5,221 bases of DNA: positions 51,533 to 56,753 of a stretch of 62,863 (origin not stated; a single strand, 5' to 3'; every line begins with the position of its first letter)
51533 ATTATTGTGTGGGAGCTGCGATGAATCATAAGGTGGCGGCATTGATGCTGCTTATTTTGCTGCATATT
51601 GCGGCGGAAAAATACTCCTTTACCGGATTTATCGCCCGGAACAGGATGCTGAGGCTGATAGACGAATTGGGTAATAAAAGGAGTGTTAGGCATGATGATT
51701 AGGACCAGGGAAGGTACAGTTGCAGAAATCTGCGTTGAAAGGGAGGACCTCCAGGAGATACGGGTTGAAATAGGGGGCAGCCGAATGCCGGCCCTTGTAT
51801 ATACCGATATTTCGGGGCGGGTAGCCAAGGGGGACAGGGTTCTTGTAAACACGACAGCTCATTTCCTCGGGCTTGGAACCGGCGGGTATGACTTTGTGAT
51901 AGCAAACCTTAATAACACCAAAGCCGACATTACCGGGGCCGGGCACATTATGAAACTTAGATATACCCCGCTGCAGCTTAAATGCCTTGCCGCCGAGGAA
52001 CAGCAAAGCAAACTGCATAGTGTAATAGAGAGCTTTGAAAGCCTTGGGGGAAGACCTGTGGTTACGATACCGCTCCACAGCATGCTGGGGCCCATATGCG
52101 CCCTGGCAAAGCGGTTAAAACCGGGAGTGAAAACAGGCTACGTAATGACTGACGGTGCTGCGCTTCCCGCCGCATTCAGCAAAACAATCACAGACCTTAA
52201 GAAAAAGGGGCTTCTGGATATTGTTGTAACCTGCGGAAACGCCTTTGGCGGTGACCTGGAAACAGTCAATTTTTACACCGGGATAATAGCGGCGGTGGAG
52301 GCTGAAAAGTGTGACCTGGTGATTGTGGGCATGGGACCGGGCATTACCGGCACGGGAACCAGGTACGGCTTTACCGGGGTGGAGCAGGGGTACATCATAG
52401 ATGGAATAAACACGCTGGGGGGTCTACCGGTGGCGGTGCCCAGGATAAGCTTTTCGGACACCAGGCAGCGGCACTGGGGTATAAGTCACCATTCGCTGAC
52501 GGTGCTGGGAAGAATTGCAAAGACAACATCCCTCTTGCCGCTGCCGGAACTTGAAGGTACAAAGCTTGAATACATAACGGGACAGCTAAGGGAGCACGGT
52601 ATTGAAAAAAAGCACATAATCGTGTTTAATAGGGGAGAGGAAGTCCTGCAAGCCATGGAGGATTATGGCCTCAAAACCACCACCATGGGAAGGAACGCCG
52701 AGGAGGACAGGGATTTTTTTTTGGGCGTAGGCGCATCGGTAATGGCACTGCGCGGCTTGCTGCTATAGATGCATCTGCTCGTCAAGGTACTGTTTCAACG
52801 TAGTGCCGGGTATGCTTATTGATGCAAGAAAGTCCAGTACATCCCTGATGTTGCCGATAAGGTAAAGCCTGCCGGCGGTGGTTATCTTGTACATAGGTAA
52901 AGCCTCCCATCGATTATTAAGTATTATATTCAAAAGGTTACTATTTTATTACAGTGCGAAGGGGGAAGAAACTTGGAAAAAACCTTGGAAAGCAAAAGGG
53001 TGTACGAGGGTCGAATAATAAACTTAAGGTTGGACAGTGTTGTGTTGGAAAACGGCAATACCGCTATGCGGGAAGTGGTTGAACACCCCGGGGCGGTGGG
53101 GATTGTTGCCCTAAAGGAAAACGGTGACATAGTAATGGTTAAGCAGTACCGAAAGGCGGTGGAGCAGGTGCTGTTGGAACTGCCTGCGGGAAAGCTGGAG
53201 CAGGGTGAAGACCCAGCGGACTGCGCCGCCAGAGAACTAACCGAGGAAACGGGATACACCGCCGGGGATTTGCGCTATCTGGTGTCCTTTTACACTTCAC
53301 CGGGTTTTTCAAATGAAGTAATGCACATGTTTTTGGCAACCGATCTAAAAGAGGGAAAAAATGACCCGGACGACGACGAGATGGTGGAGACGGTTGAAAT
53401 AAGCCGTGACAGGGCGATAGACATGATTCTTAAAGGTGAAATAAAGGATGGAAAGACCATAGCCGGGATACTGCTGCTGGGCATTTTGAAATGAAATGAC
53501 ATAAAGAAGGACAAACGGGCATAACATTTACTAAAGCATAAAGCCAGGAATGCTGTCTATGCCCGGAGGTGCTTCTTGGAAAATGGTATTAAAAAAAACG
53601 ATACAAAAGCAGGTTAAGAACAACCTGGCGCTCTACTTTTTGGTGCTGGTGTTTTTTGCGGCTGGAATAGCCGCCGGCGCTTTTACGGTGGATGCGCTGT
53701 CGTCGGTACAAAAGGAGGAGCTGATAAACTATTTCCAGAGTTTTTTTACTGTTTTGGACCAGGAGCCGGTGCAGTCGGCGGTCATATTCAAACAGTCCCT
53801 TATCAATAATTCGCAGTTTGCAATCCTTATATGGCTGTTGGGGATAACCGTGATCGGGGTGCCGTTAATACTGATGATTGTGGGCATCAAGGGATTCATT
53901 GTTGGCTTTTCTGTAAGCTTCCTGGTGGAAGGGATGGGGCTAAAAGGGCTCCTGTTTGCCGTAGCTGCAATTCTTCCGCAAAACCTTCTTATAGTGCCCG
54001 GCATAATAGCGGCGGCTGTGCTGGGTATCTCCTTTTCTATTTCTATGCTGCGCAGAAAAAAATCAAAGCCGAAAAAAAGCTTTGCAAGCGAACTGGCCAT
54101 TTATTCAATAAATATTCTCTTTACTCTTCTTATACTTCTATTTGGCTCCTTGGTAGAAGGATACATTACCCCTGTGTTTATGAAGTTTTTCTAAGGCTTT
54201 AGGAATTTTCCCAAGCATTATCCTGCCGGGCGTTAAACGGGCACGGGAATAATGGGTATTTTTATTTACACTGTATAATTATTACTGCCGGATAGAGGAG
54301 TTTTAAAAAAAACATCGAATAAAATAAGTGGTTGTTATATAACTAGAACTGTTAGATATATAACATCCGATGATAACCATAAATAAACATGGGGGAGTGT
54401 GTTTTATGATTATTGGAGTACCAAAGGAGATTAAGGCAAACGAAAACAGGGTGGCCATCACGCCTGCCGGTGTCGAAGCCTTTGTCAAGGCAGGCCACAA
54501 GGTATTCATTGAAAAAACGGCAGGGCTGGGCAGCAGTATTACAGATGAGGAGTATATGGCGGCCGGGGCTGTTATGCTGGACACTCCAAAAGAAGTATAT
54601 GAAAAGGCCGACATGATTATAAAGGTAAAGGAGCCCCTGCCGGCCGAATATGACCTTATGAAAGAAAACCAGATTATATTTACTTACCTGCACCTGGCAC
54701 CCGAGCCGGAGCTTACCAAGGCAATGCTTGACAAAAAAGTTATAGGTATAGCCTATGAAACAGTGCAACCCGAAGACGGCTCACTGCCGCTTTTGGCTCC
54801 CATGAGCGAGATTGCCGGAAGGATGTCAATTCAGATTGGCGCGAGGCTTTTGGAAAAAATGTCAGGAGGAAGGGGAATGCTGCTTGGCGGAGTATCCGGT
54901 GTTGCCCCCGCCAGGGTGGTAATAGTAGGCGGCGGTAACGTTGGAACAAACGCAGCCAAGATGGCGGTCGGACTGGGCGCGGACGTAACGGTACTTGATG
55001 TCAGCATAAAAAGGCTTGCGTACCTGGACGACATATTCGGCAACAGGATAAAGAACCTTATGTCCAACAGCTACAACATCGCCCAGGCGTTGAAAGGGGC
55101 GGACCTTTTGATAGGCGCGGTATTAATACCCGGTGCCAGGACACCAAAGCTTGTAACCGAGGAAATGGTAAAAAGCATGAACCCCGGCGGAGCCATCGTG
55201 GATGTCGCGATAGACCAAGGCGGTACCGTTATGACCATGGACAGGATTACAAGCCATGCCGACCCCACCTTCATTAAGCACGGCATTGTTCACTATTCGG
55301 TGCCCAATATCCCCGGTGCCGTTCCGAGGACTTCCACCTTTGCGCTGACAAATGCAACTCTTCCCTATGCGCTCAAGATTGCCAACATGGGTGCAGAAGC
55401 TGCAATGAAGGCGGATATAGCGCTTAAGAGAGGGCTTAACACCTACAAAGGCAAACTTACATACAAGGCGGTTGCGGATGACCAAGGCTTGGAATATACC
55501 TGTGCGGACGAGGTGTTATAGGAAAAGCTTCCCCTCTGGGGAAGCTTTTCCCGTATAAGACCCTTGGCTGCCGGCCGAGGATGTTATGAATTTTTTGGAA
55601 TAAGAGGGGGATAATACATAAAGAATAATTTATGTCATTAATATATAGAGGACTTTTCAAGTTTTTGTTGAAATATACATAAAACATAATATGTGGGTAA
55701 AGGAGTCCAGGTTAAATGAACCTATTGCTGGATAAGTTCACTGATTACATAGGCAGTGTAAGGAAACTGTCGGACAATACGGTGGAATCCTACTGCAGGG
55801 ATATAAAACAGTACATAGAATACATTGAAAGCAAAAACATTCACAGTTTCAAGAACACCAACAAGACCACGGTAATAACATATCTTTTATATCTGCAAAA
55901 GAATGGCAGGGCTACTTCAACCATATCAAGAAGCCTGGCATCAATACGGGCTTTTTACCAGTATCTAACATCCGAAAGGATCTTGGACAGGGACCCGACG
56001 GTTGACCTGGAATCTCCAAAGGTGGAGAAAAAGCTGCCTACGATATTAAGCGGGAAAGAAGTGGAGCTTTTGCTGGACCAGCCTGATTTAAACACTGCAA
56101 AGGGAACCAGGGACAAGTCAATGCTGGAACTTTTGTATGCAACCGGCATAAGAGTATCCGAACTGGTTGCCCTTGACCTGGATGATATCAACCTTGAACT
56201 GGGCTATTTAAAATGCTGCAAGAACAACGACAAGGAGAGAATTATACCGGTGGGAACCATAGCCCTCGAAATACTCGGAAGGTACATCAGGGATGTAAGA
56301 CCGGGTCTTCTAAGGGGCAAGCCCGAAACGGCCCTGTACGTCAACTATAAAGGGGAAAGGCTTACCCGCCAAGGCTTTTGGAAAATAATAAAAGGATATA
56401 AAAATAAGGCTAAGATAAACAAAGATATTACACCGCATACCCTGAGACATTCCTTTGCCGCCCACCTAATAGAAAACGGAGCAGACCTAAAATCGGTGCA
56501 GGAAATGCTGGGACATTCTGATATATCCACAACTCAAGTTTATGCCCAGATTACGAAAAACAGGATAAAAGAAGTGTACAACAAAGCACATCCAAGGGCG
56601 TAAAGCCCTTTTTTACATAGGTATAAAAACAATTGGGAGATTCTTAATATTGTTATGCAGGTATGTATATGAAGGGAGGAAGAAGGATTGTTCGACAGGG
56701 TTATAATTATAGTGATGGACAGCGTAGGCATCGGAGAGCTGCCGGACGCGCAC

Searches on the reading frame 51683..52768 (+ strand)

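Call 59: search_protein_families(library=pfam, proteins=[window:51683-52768:+], max_evalue=0.00001)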
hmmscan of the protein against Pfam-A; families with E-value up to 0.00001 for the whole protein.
window:51683-52768:+ (361 aa): 1 family
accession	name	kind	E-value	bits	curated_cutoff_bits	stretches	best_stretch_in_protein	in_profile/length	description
PF12982.12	DUF3866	-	1.4e-127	425.8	25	1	37-352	2-317/318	Protein of unknown function (DUF3866)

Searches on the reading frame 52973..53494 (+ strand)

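Call 59: search_protein_families(library=pfam, proteins=[window:52973-53494:+], max_evalue=0.00001)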
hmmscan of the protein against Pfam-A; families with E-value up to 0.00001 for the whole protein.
window:52973-53494:+ (173 aa): 1 family
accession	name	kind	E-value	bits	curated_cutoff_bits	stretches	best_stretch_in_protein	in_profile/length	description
PF00293.34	NUDIX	-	1.8e-21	77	21.1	1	38-152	2-120/134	NUDIX domain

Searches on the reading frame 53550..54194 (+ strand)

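Call 60: search_protein_families(library=pfam, proteins=[window:53550-54194:+], max_evalue=0.00001)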
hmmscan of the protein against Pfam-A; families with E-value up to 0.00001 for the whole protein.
window:53550-54194:+ (214 aa): 1 family
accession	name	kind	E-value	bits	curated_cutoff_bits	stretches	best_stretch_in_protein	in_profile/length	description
PF01944.22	SpoIIM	-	4.8e-32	111.6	26.9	1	32-208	1-163/163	Stage II sporulation protein M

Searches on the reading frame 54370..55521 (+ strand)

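Call 60: search_protein_families(library=pfam, proteins=[window:54370-55521:+], max_evalue=0.00001)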
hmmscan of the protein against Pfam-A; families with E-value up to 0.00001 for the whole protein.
window:54370-55521:+ (383 aa): 5 families
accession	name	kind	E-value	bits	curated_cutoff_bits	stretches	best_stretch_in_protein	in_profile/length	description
PF01262.27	AlaDh_PNT_C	-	2.6e-82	275.9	23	1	153-366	1-214/214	Alanine dehydrogenase/PNT, C-terminal domain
PF05222.21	AlaDh_PNT_N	-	2.6e-50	170.6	30.4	1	16-149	1-136/136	Alanine dehydrogenase/PNT, N-terminal domain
PF00070.33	Pyr_redox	-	2.9e-07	31.3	22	1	182-234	1-53/82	Pyridine nucleotide-disulphide oxidoreductase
PF02826.25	2-Hacid_dh_C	-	7.2e-07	29.2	25.1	1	179-280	35-127/178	D-isomer specific 2-hydroxyacid dehydrogenase, NAD binding domain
PF07992.20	Pyr_redox_2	-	1.9e-06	28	26.1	1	179-234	141-196/291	Pyridine nucleotide-disulphide oxidoreductase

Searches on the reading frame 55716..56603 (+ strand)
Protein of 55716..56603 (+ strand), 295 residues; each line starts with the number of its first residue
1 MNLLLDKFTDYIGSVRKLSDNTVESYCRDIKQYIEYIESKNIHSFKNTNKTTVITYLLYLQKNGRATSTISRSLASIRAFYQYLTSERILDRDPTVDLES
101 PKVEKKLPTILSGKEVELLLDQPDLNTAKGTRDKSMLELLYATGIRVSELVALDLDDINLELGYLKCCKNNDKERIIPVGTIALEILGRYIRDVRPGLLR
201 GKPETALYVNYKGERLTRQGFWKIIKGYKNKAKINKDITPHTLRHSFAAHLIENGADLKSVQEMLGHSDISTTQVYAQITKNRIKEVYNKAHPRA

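Call 60: search_protein_families(library=pfam, proteins=[window:55716-56603:+], max_evalue=0.00001)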
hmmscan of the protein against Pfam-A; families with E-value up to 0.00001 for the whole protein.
window:55716-56603:+ (295 aa): 4 families
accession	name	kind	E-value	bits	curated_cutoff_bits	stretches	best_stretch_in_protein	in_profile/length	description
PF00589.27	Phage_integrase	-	1.9e-45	155.2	27.1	1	111-282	3-171/172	Phage integrase family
PF02899.23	Phage_int_SAM_1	-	4.4e-18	65.8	22.3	1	5-87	1-82/83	Phage integrase, N-terminal SAM-like domain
PF13495.12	Phage_int_SAM_4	-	1.3e-11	45.2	27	1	4-88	1-82/85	Phage integrase, N-terminal SAM-like domain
PF13102.12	Phage_int_SAM_5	-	9e-07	29.6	22.3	0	39-94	38-92/98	Phage integrase SAM-like domain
